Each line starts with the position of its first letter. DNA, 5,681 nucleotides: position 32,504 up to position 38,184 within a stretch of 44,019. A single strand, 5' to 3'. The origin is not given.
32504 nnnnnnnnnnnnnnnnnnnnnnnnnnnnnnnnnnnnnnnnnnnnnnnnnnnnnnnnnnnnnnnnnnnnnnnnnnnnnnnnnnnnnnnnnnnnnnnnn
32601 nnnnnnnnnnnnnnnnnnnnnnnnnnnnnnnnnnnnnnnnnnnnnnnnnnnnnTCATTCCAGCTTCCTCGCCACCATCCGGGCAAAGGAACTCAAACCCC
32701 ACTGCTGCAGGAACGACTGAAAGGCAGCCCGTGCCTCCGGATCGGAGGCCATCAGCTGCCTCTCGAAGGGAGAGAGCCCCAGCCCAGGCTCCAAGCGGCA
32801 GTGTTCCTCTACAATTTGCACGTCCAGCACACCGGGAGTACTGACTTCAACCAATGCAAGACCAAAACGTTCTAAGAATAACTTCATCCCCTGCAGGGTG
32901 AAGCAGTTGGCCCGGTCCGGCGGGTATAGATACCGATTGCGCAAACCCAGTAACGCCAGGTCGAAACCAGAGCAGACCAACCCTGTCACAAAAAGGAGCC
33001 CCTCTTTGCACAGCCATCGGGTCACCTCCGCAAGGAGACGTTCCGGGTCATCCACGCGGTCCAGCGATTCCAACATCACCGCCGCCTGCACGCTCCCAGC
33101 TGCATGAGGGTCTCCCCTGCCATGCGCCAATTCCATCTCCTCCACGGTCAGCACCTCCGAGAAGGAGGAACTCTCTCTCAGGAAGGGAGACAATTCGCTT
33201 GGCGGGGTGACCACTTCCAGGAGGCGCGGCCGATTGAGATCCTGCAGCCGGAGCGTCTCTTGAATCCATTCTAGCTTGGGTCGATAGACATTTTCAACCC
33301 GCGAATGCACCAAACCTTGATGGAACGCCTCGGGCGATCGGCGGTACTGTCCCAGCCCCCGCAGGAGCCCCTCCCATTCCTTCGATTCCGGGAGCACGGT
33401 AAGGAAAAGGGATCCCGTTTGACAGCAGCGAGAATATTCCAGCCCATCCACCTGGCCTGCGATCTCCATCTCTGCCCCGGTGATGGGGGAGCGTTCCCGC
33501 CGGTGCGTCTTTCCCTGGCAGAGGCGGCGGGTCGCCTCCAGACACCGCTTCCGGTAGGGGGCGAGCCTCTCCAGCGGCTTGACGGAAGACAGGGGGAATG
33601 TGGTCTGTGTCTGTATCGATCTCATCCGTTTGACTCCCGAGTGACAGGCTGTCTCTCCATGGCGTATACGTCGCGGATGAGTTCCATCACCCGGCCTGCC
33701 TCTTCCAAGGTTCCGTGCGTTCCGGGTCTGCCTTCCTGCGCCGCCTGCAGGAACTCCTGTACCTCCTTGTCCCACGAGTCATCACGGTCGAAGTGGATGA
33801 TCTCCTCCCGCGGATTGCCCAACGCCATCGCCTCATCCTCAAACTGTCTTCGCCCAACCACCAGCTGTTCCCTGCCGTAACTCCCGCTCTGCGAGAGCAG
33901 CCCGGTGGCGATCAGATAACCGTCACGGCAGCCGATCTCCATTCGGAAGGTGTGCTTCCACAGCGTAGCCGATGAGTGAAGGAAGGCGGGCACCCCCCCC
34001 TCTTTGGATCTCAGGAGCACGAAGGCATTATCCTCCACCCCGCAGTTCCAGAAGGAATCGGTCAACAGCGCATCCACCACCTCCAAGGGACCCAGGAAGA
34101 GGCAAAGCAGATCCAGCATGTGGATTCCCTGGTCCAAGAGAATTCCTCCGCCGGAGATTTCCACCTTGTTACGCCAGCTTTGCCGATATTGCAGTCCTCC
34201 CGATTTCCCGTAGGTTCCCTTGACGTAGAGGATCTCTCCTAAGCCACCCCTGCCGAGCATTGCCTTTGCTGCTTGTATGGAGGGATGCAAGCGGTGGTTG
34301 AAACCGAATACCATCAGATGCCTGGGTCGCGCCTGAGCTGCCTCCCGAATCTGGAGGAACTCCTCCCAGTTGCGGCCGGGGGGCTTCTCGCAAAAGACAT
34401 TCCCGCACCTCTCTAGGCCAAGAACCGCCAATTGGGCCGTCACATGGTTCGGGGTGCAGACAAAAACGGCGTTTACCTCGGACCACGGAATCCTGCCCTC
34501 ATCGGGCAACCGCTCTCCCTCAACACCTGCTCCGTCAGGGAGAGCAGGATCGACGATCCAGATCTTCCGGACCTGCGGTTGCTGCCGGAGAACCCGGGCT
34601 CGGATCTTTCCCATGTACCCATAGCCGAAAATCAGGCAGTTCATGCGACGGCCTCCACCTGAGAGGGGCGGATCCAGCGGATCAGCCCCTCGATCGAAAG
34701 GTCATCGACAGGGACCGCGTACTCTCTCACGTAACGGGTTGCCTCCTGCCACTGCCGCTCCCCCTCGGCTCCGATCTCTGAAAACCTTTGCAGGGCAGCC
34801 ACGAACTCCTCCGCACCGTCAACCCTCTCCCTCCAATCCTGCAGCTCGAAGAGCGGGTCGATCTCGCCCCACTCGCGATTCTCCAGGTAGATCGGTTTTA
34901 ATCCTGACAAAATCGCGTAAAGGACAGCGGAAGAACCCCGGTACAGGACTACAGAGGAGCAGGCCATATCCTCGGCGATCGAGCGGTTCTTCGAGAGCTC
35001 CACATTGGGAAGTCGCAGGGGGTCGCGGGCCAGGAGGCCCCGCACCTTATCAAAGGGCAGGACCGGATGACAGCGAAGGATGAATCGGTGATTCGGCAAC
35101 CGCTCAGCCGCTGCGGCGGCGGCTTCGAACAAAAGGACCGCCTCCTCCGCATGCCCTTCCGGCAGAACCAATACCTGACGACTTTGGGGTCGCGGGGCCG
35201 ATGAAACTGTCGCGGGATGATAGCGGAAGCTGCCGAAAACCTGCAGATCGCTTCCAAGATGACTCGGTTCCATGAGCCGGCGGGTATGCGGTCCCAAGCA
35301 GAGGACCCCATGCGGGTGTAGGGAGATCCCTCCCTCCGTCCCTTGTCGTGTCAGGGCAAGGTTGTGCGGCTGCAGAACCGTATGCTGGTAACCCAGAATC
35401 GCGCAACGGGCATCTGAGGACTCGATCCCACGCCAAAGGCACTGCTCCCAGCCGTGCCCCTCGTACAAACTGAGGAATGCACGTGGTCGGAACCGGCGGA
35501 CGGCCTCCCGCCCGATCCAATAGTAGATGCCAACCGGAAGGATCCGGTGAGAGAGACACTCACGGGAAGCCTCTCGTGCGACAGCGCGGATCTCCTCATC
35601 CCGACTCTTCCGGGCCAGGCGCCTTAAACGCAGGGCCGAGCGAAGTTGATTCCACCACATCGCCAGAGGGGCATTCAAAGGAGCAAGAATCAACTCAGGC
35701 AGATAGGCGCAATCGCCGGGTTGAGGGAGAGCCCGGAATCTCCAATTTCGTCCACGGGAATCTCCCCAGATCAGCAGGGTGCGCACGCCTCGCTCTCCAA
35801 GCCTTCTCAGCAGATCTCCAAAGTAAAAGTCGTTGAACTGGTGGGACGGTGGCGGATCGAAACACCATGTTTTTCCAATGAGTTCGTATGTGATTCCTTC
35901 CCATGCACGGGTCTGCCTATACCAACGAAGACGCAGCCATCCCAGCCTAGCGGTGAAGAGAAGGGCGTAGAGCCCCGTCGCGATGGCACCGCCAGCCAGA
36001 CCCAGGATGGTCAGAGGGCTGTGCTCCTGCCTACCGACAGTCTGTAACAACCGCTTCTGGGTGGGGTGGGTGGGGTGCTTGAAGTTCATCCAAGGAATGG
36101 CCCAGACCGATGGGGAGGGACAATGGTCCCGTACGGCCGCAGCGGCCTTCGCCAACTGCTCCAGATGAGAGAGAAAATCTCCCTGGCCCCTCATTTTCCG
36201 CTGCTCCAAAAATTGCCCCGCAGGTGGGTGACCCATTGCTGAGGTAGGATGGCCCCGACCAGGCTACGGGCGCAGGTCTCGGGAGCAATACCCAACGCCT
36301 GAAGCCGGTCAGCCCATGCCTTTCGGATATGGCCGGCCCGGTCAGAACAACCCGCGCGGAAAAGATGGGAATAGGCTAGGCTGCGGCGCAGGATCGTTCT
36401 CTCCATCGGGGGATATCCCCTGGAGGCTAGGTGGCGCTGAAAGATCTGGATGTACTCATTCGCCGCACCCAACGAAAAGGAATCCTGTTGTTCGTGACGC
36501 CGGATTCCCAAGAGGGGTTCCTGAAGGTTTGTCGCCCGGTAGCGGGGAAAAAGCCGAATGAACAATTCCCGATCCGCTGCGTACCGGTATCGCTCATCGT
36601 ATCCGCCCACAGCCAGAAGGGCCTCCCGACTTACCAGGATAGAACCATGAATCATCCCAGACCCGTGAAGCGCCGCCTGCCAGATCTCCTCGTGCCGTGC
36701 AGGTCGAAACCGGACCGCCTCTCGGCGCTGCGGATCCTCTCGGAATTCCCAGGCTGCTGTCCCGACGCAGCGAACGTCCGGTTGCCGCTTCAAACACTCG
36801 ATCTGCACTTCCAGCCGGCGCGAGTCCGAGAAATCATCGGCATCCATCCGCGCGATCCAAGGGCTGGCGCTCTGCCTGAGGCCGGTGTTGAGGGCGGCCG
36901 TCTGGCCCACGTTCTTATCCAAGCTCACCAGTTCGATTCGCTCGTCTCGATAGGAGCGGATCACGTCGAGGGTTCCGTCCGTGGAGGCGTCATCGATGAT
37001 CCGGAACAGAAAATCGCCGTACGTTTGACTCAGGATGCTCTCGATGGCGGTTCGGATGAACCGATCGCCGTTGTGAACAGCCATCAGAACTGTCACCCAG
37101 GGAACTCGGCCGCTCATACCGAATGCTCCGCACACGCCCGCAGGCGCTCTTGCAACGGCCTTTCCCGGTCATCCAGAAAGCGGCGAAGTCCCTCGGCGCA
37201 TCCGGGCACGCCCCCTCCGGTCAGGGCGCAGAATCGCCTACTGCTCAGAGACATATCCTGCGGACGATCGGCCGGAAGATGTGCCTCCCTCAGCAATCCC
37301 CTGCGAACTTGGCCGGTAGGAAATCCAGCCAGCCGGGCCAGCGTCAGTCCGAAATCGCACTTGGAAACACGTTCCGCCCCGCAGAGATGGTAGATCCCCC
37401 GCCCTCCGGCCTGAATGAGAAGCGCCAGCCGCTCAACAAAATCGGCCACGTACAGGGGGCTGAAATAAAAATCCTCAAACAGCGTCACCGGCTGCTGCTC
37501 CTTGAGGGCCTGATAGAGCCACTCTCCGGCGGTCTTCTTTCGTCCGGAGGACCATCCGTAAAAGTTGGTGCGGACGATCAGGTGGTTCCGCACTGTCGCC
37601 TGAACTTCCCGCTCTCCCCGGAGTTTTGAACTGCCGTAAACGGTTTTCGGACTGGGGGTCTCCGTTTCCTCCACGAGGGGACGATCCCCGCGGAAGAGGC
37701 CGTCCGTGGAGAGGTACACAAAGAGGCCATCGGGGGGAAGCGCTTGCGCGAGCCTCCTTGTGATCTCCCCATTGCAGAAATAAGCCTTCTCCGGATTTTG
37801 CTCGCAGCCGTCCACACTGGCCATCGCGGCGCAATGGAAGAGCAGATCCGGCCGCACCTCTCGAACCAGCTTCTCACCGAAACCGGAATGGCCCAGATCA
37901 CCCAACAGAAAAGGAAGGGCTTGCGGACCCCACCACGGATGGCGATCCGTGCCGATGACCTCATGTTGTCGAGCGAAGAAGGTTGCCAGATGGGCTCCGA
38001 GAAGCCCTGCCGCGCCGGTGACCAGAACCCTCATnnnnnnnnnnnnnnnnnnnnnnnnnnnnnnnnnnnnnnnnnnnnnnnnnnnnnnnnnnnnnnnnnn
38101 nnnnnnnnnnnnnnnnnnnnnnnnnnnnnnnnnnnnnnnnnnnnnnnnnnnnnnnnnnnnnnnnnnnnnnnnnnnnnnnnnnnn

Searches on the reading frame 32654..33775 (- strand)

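Call 5: search_protein_families(library=pfam, proteins=[window:32654-33775:-], max_evalue=0.001)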
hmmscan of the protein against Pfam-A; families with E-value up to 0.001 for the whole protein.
window:32654-33775:- (373 aa): 1 family
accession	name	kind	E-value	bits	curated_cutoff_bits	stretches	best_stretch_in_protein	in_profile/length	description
PF13489.12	Methyltransf_23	-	1.2e-06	28.8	27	1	180-310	21-163/164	Methyltransferase domain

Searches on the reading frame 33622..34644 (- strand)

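Call 5: search_protein_families(library=pfam, proteins=[window:33622-34644:-], max_evalue=0.001)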
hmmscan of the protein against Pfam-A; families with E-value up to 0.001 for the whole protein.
window:33622-34644:- (340 aa): 3 families
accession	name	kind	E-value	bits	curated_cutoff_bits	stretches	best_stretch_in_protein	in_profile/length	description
PF22725.1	GFO_IDH_MocA_C3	-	9.8e-23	80.9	27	1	123-244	1-123/124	GFO/IDH/MocA C-terminal domain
PF02894.22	GFO_IDH_MocA_C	-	1.1e-15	58.5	22.9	1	127-327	1-207/218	Oxidoreductase family, C-terminal alpha/beta domain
PF01408.29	GFO_IDH_MocA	-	1.4e-09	39.1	24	1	1-112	1-118/120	Oxidoreductase family, NAD-binding Rossmann fold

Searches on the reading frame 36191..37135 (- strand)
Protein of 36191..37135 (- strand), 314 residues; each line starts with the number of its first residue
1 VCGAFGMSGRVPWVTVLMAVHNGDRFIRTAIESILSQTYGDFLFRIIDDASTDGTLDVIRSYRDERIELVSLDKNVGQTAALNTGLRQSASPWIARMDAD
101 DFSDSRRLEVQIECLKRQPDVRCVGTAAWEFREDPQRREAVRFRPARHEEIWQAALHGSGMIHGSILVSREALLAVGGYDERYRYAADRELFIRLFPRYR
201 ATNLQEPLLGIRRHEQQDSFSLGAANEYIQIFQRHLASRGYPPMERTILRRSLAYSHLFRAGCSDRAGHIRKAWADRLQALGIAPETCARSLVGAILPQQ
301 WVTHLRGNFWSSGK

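Call 5: search_protein_families(library=pfam, proteins=[window:36191-37135:-], max_evalue=0.001)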
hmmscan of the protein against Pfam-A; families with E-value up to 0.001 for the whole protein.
window:36191-37135:- (314 aa): 3 families
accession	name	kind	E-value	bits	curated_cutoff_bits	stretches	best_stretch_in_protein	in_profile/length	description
PF00535.33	Glycos_transf_2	-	2.8e-26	92.9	23.3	1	15-173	1-164/168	Glycosyl transferase family 2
PF10111.15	Glyco_tranf_2_2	-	6.3e-13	49.3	27.3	2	18-113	6-104/276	Glycosyltransferase like family 2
PF13641.12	Glyco_tranf_2_3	-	2.6e-10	41.1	27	1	14-175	3-173/230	Glycosyltransferase like family 2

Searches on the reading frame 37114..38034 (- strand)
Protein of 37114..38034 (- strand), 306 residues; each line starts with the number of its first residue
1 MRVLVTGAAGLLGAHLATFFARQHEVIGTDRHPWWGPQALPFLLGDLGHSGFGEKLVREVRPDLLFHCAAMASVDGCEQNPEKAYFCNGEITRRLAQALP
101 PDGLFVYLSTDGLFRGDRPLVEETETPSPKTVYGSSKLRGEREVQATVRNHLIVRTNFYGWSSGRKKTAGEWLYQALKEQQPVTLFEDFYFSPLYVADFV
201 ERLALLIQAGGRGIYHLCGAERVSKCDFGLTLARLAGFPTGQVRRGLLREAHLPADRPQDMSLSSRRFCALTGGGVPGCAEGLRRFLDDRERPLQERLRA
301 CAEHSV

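Call 7: search_protein_families(library=pfam, proteins=[window:37114-38034:-], max_evalue=0.001)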
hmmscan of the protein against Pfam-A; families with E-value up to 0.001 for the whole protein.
window:37114-38034:- (306 aa): 4 families
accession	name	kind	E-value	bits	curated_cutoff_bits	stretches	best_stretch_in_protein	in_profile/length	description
PF04321.23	RmlD_sub_bind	-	4.2e-45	154.5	27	1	1-289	1-284/287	RmlD substrate binding domain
PF01370.27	Epimerase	-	2.5e-25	89.8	20.9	1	3-210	1-231/240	NAD dependent epimerase/dehydratase family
PF16363.11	GDP_Man_Dehyd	-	1.7e-10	41.3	27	1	4-147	1-167/332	GDP-mannose 4,6 dehydratase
PF02719.21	Polysacc_synt_2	-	2.1e-05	24.3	20.2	1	43-112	59-130/293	Polysaccharide biosynthesis protein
